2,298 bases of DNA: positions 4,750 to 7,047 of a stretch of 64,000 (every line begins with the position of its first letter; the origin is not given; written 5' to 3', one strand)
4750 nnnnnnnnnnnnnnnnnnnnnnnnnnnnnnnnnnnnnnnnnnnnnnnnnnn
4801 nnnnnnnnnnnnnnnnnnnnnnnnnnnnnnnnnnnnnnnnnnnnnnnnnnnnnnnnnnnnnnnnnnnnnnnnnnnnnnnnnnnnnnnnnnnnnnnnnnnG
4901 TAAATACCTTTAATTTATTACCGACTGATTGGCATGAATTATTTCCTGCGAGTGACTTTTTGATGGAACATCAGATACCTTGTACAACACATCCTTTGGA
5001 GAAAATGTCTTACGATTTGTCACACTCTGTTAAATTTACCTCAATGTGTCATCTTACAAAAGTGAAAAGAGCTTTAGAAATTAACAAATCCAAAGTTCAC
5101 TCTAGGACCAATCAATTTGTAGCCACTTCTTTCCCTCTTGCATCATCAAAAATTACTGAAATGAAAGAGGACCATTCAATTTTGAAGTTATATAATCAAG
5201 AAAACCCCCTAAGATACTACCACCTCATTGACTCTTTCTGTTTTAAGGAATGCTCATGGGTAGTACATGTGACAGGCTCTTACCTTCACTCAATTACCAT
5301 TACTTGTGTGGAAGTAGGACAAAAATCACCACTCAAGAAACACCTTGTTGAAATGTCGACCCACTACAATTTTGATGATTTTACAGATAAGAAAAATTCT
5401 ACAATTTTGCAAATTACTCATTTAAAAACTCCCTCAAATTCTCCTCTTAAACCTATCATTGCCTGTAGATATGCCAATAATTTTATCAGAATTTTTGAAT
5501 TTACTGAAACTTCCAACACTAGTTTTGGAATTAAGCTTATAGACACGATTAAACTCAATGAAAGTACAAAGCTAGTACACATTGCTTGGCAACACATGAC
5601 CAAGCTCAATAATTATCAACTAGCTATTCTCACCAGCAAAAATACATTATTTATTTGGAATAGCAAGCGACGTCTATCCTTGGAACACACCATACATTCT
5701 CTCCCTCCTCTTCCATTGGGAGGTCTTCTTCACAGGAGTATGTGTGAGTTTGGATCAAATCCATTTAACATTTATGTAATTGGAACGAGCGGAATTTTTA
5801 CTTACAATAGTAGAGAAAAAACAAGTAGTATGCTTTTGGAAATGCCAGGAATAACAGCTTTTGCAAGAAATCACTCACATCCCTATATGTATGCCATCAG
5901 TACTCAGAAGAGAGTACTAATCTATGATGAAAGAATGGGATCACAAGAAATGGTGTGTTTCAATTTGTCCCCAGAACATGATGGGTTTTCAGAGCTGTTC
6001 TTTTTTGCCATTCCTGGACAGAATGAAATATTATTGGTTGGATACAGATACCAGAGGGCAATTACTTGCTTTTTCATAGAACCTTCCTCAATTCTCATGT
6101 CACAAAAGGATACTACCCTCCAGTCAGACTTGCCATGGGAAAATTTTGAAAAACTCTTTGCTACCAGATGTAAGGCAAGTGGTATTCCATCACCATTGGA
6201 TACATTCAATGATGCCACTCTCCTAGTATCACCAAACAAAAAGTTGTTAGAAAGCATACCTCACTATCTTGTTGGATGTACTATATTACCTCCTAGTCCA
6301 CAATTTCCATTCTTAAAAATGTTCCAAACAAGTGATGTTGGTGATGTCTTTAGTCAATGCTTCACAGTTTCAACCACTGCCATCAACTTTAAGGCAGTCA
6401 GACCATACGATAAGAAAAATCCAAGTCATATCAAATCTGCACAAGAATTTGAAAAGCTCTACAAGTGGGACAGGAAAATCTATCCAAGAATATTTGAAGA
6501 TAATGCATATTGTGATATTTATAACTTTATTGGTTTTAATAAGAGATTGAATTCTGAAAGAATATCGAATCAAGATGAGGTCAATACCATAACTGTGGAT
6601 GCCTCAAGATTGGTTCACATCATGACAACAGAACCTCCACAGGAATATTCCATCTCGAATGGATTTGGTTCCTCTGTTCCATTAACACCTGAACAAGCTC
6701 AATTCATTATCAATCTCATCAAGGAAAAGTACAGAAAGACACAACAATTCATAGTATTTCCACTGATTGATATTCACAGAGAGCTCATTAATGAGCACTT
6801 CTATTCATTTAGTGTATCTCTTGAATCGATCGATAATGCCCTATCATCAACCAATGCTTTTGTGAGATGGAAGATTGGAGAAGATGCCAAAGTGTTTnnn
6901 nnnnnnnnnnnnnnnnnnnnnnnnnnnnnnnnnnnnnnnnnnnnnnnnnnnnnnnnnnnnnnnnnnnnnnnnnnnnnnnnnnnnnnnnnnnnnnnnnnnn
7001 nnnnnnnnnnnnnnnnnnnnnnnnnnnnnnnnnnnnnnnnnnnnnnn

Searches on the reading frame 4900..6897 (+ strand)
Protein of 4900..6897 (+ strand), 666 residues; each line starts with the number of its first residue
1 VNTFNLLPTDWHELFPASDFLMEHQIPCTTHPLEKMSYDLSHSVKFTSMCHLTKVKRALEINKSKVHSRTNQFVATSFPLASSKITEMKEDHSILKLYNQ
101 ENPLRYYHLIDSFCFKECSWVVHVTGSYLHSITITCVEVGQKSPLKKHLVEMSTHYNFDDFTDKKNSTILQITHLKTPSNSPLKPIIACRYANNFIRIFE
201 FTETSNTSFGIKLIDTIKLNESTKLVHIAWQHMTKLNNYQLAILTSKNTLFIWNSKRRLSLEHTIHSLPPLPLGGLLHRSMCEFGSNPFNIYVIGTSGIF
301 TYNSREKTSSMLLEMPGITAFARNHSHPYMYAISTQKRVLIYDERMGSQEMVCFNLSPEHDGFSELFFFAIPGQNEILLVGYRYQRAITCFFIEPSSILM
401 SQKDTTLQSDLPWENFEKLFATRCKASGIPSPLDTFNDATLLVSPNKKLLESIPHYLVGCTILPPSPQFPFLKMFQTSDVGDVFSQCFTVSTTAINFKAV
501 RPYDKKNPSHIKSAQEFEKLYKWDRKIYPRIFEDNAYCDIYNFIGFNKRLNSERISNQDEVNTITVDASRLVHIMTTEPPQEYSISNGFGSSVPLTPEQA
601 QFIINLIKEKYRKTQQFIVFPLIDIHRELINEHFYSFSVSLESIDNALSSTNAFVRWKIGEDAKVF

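Call 30: find_homologous_proteins(query=window:4900-6897:+, max_evalue=0.001)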
Query window:4900-6897:+ (666 aa): 2 proteins with E <= 0.001 among 7203 candidates.
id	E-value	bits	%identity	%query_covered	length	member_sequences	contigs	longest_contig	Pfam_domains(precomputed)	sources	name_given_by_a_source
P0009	0.0e+0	1535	100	100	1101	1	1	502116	-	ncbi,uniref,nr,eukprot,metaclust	ncbi:predicted protein [Naegleria gruberi]|uniref:Predicted protein n=1 Tax=Naegleria gruberi TaxID=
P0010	1.3e-192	660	52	81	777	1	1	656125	-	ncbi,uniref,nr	ncbi:hypothetical protein C9374_004155 [Naegleria lovaniensis]|uniref:Uncharacterized protein n=1 Ta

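Call 31: find_encoding_contigs(protein=P0010, flank=10000)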
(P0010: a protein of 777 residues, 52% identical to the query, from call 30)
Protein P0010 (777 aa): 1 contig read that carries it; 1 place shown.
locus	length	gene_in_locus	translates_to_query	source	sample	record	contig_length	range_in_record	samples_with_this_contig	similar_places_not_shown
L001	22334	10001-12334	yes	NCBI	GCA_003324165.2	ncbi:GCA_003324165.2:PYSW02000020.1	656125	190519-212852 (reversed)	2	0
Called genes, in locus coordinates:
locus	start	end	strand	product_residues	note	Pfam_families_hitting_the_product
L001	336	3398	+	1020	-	-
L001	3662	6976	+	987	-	PF00005:ABC_tran, PF19055:ABC2_membrane_7, PF01061:ABC2_membrane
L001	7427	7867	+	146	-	-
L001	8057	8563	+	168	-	-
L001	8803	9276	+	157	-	-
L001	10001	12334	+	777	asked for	-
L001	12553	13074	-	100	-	-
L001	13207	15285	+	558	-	PF01321:Creatinase_N, PF16189:Creatinase_N_2, PF00557:Peptidase_M24, PF16188:Peptidase_M24_C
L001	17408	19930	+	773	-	PF00752:XPG_N, PF00867:XPG_I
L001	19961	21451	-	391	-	-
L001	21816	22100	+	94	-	-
